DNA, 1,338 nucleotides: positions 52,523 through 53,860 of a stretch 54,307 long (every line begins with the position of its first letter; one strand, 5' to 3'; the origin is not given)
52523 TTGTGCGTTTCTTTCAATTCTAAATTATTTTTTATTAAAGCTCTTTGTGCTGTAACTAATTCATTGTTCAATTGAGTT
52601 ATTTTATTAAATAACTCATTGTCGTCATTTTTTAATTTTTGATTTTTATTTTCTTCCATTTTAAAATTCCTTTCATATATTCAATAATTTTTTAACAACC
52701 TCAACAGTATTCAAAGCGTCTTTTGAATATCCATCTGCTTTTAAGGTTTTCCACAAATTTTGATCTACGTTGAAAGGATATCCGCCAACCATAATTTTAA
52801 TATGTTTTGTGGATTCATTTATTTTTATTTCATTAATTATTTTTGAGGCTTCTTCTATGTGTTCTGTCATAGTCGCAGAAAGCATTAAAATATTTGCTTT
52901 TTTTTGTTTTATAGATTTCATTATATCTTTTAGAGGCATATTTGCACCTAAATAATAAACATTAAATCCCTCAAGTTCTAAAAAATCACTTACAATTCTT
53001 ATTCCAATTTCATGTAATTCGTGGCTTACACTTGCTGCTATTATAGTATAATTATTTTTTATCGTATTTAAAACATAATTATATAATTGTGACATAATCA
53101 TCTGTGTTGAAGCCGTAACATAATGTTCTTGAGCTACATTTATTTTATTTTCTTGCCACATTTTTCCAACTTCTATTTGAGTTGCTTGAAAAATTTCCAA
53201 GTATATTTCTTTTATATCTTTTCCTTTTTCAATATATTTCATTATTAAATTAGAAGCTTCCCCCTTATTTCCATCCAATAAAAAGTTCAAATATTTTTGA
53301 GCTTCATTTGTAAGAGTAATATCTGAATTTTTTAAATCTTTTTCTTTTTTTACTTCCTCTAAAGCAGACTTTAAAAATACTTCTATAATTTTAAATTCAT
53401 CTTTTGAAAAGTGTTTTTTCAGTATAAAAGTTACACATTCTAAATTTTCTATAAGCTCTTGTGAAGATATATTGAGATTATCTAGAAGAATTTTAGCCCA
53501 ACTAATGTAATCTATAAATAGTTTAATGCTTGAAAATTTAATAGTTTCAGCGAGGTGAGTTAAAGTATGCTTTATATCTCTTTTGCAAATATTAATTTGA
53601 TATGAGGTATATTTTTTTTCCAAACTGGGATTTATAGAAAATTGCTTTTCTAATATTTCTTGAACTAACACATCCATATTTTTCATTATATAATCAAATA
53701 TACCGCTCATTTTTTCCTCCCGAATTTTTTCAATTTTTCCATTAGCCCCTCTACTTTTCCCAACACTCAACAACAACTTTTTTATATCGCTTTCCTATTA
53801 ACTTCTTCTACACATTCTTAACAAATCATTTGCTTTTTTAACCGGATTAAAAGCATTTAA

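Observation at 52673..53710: Standalone CarH-type B12-binding protein (Wx9EH plus ExHxxG) lacking a DNA-binding domain, coupled to a sensorless hybrid kinase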

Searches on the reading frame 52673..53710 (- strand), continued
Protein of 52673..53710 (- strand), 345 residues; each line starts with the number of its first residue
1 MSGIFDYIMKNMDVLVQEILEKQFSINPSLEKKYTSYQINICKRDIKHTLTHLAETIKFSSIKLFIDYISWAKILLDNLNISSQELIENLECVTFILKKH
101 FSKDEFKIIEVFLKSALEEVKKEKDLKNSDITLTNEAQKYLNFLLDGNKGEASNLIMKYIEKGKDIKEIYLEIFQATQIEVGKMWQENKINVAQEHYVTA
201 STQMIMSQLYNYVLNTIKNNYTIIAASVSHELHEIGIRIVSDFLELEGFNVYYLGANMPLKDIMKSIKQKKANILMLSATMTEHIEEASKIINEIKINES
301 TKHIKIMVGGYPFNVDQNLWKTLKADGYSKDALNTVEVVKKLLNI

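Call 52: search_protein_families(library=pfam, proteins=[L007:4223-5425:+, L009:11044-12255:+, L085:11077-12330:+, L088:11076-12080:+, L087:9013-10008:+, L030:11041-12786:+, L054:11057-12574:+, L048:11031-12044:+, L011:2645-3400:+, L017:10957-12471:+], max_evalue=0.01)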
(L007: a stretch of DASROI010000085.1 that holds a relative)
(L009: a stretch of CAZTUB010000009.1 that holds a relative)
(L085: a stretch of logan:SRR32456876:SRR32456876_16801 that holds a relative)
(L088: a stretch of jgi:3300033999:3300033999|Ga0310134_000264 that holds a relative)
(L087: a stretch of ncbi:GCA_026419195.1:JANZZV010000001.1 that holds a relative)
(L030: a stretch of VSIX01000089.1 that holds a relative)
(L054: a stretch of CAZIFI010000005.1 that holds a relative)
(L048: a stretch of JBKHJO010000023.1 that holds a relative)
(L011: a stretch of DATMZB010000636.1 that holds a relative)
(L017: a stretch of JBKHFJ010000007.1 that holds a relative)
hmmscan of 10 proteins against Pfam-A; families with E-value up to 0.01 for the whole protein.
L007:4223-5425:+ (400 aa): 4 families
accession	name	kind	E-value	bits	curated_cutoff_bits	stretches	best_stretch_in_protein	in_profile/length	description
PF02518.31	HATPase_c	-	3e-27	95.7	26.4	1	290-399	2-109/111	Histidine kinase-, DNA gyrase B-, and HSP90-like ATPase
PF00512.31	HisKA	-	5.2e-16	58.9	26.9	1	174-242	1-66/66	His Kinase A (phospho-acceptor) domain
PF13589.12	HATPase_c_3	-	0.00039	20.9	25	1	294-368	3-80/137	Histidine kinase-, DNA gyrase B-, and HSP90-like ATPase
PF13581.12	HATPase_c_2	-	0.0021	18.5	27.4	1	294-374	32-109/127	Histidine kinase-like ATPase domain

L009:11044-12255:+ (403 aa): 3 families
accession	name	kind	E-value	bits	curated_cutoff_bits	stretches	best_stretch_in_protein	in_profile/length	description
PF02518.31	HATPase_c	-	4.2e-27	95.2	26.4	1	289-398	2-109/111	Histidine kinase-, DNA gyrase B-, and HSP90-like ATPase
PF00512.31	HisKA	-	4.8e-17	62.2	26.9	1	174-242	1-66/66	His Kinase A (phospho-acceptor) domain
PF13581.12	HATPase_c_2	-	4.7e-05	23.8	27.4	1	292-374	31-110/127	Histidine kinase-like ATPase domain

L085:11077-12330:+ (417 aa): 5 families
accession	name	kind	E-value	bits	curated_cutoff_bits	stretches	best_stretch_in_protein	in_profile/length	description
PF02518.31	HATPase_c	-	6.3e-31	107.5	26.4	1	300-414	1-109/111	Histidine kinase-, DNA gyrase B-, and HSP90-like ATPase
PF00512.31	HisKA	-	1.6e-24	86.2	26.9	1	189-253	2-66/66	His Kinase A (phospho-acceptor) domain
PF13589.12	HATPase_c_3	-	0.0002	21.8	25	1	305-385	3-80/137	Histidine kinase-, DNA gyrase B-, and HSP90-like ATPase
PF09949.15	APP1_cat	-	0.0018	18.7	27.1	1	187-302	18-128/154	Phosphatidate phosphatase APP1, catalytic domain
PF11201.13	DUF2982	-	0.0027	17.7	25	1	134-233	52-148/151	Protein of unknown function (DUF2982)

L088:11076-12080:+ (334 aa): 2 families
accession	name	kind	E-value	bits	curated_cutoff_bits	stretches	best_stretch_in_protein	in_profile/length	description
PF00990.26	GGDEF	-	2.6e-36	125.3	23.8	1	172-322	3-157/161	Diguanylate cyclase, GGDEF domain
PF19636.4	DUF6139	-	0.00021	21.6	27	1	141-190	26-75/77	Family of unknown function (DUF6139)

L087:9013-10008:+ (331 aa): 1 family
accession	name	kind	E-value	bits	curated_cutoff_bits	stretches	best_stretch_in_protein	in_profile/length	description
PF00990.26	GGDEF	-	5.3e-36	124.2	23.8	1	171-325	1-161/161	Diguanylate cyclase, GGDEF domain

L030:11041-12786:+ (581 aa): 7 families
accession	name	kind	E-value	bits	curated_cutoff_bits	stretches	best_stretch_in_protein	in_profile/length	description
PF00990.26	GGDEF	-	2.6e-34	118.7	23.8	1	422-576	1-158/161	Diguanylate cyclase, GGDEF domain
PF13426.13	PAS_9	-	5.9e-23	81.6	27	2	314-410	1-103/103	PAS domain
PF00989.32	PAS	-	3.5e-19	69.3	22.6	2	305-408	2-113/113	PAS fold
PF13188.13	PAS_8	-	1.3e-10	41.3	21.8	2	179-218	1-38/65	PAS domain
PF08448.16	PAS_4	-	3e-10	40.8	23.1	1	311-410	2-107/110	PAS fold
PF24820.1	Diguanyl_cycl_sensor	-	1.6e-08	34.9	28.1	1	184-280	1-99/109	Diguanylate cyclase-like sensor domain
PF12860.13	PAS_7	-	4.3e-08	33.7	27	0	185-300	1-114/115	PAS fold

L054:11057-12574:+ (505 aa): 6 families
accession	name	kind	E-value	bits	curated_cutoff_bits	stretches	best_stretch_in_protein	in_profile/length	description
PF00990.26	GGDEF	-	4e-48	163.7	23.8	1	344-501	1-161/161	Diguanylate cyclase, GGDEF domain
PF13185.12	GAF_2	-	2.1e-10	41.4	28.6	1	192-332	2-136/136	GAF domain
PF13492.12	GAF_3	-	3.3e-08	34.4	27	1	193-333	1-129/129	GAF domain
PF01590.32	GAF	-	3.9e-07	31.1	22.4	1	193-331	1-133/133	GAF domain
PF24898.2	GGDEF_GdpP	-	0.00037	21.2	30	1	419-502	40-116/126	Cyclic-di-AMP phosphodiesterase GdpP-like, GGDEF domain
PF17853.6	GGDEF_2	-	0.0018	18.9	24.5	1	374-469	21-94/116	GGDEF-like domain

L048:11031-12044:+ (337 aa): 3 families
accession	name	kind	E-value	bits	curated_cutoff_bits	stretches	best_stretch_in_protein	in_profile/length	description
PF00990.26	GGDEF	-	4.6e-48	163.5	23.8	1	175-331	1-161/161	Diguanylate cyclase, GGDEF domain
PF17853.6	GGDEF_2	-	0.0021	18.7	24.5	1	227-321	32-114/116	GGDEF-like domain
PF22335.1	Cas10-Cmr2_palm2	-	0.0028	18.2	27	1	254-332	58-132/133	Cas10/Cmr2, second palm domain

L011:2645-3400:+ (251 aa): 2 families
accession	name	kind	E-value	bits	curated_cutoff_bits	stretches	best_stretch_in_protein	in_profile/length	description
PF07568.18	HisKA_2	-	3.2e-10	40.4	22.3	1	219-245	1-27/76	Histidine kinase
PF07536.20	HWE_HK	-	0.0045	18.1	22.8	0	219-238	1-20/83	HWE histidine kinase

L017:10957-12471:+ (504 aa): 10 families
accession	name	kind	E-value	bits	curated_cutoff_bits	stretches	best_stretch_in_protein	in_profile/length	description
PF02518.31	HATPase_c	-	3e-23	82.8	26.4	1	402-503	4-109/111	Histidine kinase-, DNA gyrase B-, and HSP90-like ATPase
PF08448.16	PAS_4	-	3e-16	60.1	23.1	1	180-293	1-108/110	PAS fold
PF13426.13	PAS_9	-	4e-12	46.8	27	1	185-292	2-103/103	PAS domain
PF00989.32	PAS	-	5.3e-10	39.7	22.6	1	174-290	1-113/113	PAS fold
PF13581.12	HATPase_c_2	-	5.3e-09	36.6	27.4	1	412-485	40-114/127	Histidine kinase-like ATPase domain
PF14689.11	SPOB_a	-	2.9e-08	33.6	28.1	1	297-353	3-58/62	Sensor_kinase_SpoOB-type, alpha-helical domain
PF14501.12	HATPase_c_5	-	1.2e-06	28.8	22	1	404-491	6-92/102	GHKL domain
PF00512.31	HisKA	-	2.7e-06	27.8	26.9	1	315-361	10-60/66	His Kinase A (phospho-acceptor) domain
PF13188.13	PAS_8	-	1.6e-05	25.1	21.8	1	174-233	1-56/65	PAS domain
PF12860.13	PAS_7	-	0.0036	17.9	27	0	180-297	1-114/115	PAS fold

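Call 63: search_protein_families(library=pfam, proteins=[L006:775-2724:+, L049:9234-11216:+, L064:9908-12358:+, L026:9896-12205:+], max_evalue=0.001)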
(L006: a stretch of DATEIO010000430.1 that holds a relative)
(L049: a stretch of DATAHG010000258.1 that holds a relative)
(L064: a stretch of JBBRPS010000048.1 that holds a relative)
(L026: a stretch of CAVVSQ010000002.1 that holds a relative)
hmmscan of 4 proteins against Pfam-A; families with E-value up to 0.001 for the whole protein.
L006:775-2724:+ (649 aa): 6 families
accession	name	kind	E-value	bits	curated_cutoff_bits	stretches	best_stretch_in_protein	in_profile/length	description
PF02518.31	HATPase_c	-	9.4e-27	94.1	26.4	1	533-642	2-109/111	Histidine kinase-, DNA gyrase B-, and HSP90-like ATPase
PF02310.24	B12-binding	-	2.6e-25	89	32.1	1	231-345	2-118/121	B12 binding domain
PF00512.31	HisKA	-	5.3e-16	58.9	26.9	1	418-486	1-66/66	His Kinase A (phospho-acceptor) domain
PF02607.22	B12-binding_2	-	1.1e-15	58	23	1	147-218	3-73/74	B12 binding domain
PF00502.25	Phycobilisome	-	4.1e-05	24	22.2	1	13-123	38-153/155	Phycobilisome protein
PF13581.12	HATPase_c_2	-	0.00013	22.4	27.4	1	536-618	31-110/127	Histidine kinase-like ATPase domain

L049:9234-11216:+ (660 aa): 6 families
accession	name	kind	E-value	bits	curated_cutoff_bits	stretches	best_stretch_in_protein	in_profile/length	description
PF02518.31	HATPase_c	-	6.4e-29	101.1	26.4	1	549-658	2-109/111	Histidine kinase-, DNA gyrase B-, and HSP90-like ATPase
PF02310.24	B12-binding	-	1.1e-23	83.8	32.1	1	231-343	3-116/121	B12 binding domain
PF02607.22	B12-binding_2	-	5.5e-17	62.2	23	1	147-217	4-73/74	B12 binding domain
PF00512.31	HisKA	-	1.2e-16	60.9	26.9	1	434-502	1-66/66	His Kinase A (phospho-acceptor) domain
PF13581.12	HATPase_c_2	-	0.0001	22.7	27.4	1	557-640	40-114/127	Histidine kinase-like ATPase domain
PF00502.25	Phycobilisome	-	0.00043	20.7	22.2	1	29-116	60-147/155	Phycobilisome protein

L064:9908-12358:+ (816 aa): 5 families
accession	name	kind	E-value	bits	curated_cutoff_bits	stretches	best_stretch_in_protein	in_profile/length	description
PF02518.31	HATPase_c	-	1e-29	103.7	26.4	1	559-670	2-110/111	Histidine kinase-, DNA gyrase B-, and HSP90-like ATPase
PF00072.30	Response_reg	-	4.2e-22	78.8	30.2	1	695-806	1-110/111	Response regulator receiver domain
PF02310.24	B12-binding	-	7.1e-22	77.9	32.1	1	250-364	2-117/121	B12 binding domain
PF00512.31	HisKA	-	3.6e-16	59.4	26.9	1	447-511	2-65/66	His Kinase A (phospho-acceptor) domain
PF02607.22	B12-binding_2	-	4e-11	43.4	23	1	165-237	2-73/74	B12 binding domain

L026:9896-12205:+ (769 aa): 4 families
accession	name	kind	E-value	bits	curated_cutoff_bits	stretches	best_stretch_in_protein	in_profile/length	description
PF02310.24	B12-binding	-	4.4e-24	85.1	32.1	1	248-362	2-120/121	B12 binding domain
PF02607.22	B12-binding_2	-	8.6e-14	51.9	23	1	163-235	2-73/74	B12 binding domain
PF00512.31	HisKA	-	9.5e-09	35.6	26.9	1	445-472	2-29/66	His Kinase A (phospho-acceptor) domain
PF00502.25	Phycobilisome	-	2.5e-05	24.7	22.2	1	26-142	34-155/155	Phycobilisome protein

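Call 83: search_protein_representatives(protein=window:52673-53710:-)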
Query: 345 residues. Proteins with E-value up to 0.001 (for the whole library): 9329; up to 1e-10: 3709; up to 1e-30: 1043. The best 150 are listed.
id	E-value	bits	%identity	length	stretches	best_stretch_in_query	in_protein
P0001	4.4e-216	732.4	100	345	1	1-345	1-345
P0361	2.4e-88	312.8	44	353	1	7-343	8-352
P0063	2.0e-79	283.5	45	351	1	5-343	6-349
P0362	1.9e-78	280.3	42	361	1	5-335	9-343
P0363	1.4e-77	277.5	42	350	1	7-343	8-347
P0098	6.4e-77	275.3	43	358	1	4-341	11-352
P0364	1.2e-76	274.4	39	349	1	13-343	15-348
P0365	2.6e-76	273.3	40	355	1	4-337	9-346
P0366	2.2e-75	270.2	42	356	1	6-343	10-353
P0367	1.8e-74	267.3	42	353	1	11-336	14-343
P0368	2.2e-74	267.0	38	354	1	9-343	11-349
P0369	5.8e-74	265.6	40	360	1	9-341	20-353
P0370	1.1e-73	264.7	38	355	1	8-343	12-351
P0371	1.9e-73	263.9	42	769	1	44-343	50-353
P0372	2.0e-73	263.8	38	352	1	6-345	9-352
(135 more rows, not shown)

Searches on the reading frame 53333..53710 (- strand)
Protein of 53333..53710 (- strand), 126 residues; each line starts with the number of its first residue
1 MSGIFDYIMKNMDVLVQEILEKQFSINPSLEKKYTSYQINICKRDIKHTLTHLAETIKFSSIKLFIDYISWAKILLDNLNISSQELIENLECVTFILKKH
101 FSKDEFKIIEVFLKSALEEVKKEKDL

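Call 37: search_solved_structures(query=A4, max_evalue=10, show_alignments=3)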
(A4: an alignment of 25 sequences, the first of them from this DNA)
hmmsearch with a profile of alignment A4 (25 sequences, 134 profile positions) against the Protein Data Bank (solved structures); distinct sequences matched with E-value up to 10: 148 (the best 60 are shown).
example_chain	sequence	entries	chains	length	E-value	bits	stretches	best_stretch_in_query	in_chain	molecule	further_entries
8ddy_B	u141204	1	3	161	1.5e-08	37.7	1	36-122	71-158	Allophycocyanin subunit beta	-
5y6p_Q1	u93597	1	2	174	4.8e-08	36.1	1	7-106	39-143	ApcF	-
8uhe_J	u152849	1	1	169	3.5e-07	33.3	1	7-108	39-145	ApcF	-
9v7j_s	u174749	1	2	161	8.6e-07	32.1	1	10-120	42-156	Phycobilisome core component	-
6kgx_WH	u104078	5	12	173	1.3e-06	31.5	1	7-112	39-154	Allophycocyanin beta 18 subunit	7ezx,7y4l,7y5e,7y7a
9i1r_J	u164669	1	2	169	2.6e-06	30.5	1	6-110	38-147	Allophycocyanin beta-18 subunit apoprotein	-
7vea_aR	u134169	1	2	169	2.8e-06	30.4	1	7-107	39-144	Phycobilisome core component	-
8j2x_A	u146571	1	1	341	6.1e-06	29.3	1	13-104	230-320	Cobalamin-binding protein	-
8j2w_A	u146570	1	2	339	6.1e-06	29.3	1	13-104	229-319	Cobalamin-binding protein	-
7sc7_AK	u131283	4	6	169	8.8e-06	28.8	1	9-127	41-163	Allophycocyanin subunit beta-18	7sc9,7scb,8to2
2vjr_A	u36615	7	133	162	9.4e-06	28.7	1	6-124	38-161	PHYCOCYANIN ALPHA CHAIN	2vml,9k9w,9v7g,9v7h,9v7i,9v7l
8imi_G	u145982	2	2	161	1.1e-05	28.5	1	7-119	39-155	ApcB3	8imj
8iml_A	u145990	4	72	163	1.8e-05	27.8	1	9-124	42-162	CpcA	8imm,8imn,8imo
8imi_H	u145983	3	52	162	2e-05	27.6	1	9-116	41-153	ApcB2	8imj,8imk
4rmp_A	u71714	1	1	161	2.1e-05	27.6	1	7-119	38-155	Allophycocyanin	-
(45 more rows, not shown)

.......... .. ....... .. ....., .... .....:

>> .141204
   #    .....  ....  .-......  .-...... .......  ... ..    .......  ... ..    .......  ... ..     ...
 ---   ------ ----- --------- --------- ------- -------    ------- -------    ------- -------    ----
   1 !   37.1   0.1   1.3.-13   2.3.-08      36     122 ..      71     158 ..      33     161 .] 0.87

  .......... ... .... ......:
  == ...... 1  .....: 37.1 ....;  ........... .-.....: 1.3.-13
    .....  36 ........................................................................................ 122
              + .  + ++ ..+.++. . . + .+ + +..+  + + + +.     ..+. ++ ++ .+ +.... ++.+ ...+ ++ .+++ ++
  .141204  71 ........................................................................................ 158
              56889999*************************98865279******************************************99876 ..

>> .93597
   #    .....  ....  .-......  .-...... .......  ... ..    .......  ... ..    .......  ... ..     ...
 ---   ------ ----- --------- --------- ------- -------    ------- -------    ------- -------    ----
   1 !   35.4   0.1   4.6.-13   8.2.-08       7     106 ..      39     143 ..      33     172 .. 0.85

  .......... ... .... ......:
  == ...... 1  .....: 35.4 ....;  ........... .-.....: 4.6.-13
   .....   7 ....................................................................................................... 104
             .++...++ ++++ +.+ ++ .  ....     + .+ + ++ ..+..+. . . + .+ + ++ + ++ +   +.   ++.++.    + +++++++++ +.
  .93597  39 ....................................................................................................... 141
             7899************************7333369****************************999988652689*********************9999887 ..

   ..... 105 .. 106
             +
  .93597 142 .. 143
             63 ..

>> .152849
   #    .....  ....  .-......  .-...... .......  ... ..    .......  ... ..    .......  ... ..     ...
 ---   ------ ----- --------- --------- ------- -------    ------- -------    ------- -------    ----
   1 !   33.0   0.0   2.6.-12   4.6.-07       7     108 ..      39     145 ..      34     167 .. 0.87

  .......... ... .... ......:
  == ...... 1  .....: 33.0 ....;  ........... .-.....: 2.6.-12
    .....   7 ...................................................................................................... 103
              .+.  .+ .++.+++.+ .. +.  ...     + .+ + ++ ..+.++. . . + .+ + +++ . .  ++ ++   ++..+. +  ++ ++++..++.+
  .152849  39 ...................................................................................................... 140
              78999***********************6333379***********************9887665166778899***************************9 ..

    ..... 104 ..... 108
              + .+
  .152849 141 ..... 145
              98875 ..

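Call 46: predict_structure(alignment_id=A4)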
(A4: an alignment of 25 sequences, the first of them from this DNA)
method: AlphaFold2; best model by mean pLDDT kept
length: 126 residues; sequences in the alignment: 25
mean_pLDDT: 95.7   pTM: 0.89
mean pLDDT of the five models: 95.7, 95.4, 95.4, 94.5, 94.5
residues with pLDDT >= 90: 119; 70-90: 5; 50-70: 1; < 50: 1
segments of 3 or more residues with pLDDT < 50: none
pLDDT, mean of each block of 10 residues (from residue 1): 94 99 95 95 98 98 98 95 95 99 98 98 73
secondary structure, 60 per line:
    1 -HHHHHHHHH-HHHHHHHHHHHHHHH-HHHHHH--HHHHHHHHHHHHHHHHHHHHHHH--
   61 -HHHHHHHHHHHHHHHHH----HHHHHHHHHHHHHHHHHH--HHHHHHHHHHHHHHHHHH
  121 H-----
elements in order: H2-10 H12-26 H28-33 H36-58 H62-78 H83-100 H103-121

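Call 50: fold_search(model_id=the predicted structure, library=pdb)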
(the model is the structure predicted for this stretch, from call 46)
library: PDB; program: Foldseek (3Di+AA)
matches with E <= 10: 904; with E <= 0.001: 4
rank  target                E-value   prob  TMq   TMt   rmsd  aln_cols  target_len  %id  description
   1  9i1r_A                4.2e-04  1.00  0.84  0.68   1.9       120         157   15  Structure of the bicylindrical allophycocyanin core expressed during far-red light photoacclimation (FaRLiP) (released 2025-07-02)
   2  6kgx_WH               5.2e-04  1.00  0.83  0.62   2.9       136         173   22  Structure of the phycobilisome from the red alga Porphyridium purpureum (released 2019-12-11)
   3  4po5_A                6.4e-04  1.00  0.86  0.68   1.8       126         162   13  Crystal structure of allophycocyanin B from Synechocystis PCC 6803 (released 2014-10-29)
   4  5y6p_Q1               8.3e-04  1.00  0.80  0.60   3.9       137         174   14  Structure of the phycobilisome from the red alga Griffithsia pacifica (released 2017-11-15)
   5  9i1r_I                1.1e-03  1.00  0.84  0.68   1.9       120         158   15  Structure of the bicylindrical allophycocyanin core expressed during far-red light photoacclimation (FaRLiP) (released 2025-07-02)
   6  5y6p_G1               1.1e-03  1.00  0.84  0.67   2.1       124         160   13  Structure of the phycobilisome from the red alga Griffithsia pacifica (released 2017-11-15)
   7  8imi_H                1.3e-03  1.00  0.83  0.66   1.8       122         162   15  A1-A2, A3-A4, B'1-B'2, C'1-C'2 cylinder in cyanobacterial phycobilisome from Anthocerotibacter panamensis (Cluster A) (released 2023-10-25)
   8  2vjt_A                1.5e-03  1.00  0.82  0.66   2.2       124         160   14  The Structure of Allophycocyanin from Gloeobacter Violaceus (released 2008-03-25)
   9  4h0m_A                1.5e-03  1.00  0.79  0.63   2.3       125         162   14  X-Ray Crystal Structure of Phycocyanin from Synechococcus elongatus sp. PCC 7942 (released 2013-03-06)
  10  8or7_A                1.6e-03  1.00  0.83  0.68   2.0       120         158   15  Structure of a far-red induced allophycocyanin from Chroococcidiopsis thermalis sp. PCC 7203 (released 2024-03-20)
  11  8iml_B                1.6e-03  1.00  0.81  0.64   2.1       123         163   20  Rs2I-Rs2II, Rs1I-Rs1II, RbI-RbII cylinder in cyanobacterial phycobilisome from Anthocerotibacter panamensis (Cluster D (released 2023-10-25)
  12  7vea_aR               1.6e-03  1.00  0.82  0.63   2.6       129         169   14  Pentacylindrical allophycocyanin core from Thermosynechococcus vulcanus (released 2022-06-22)
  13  7eyd_A8               1.6e-03  1.00  0.84  0.68   1.9       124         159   12  Cryo-EM structure of cyanobacterial phycobilisome from Anabaena sp. PCC 7120 (released 2021-10-06)
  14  6kgx_AH               1.7e-03  1.00  0.84  0.67   2.1       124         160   14  Structure of the phycobilisome from the red alga Porphyridium purpureum (released 2019-12-11)
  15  8uhe_B                1.7e-03  1.00  0.82  0.66   2.3       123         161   11  Structure of the far-red light-absorbing allophycocyanin core expressed during FaRLiP (released 2024-01-03)
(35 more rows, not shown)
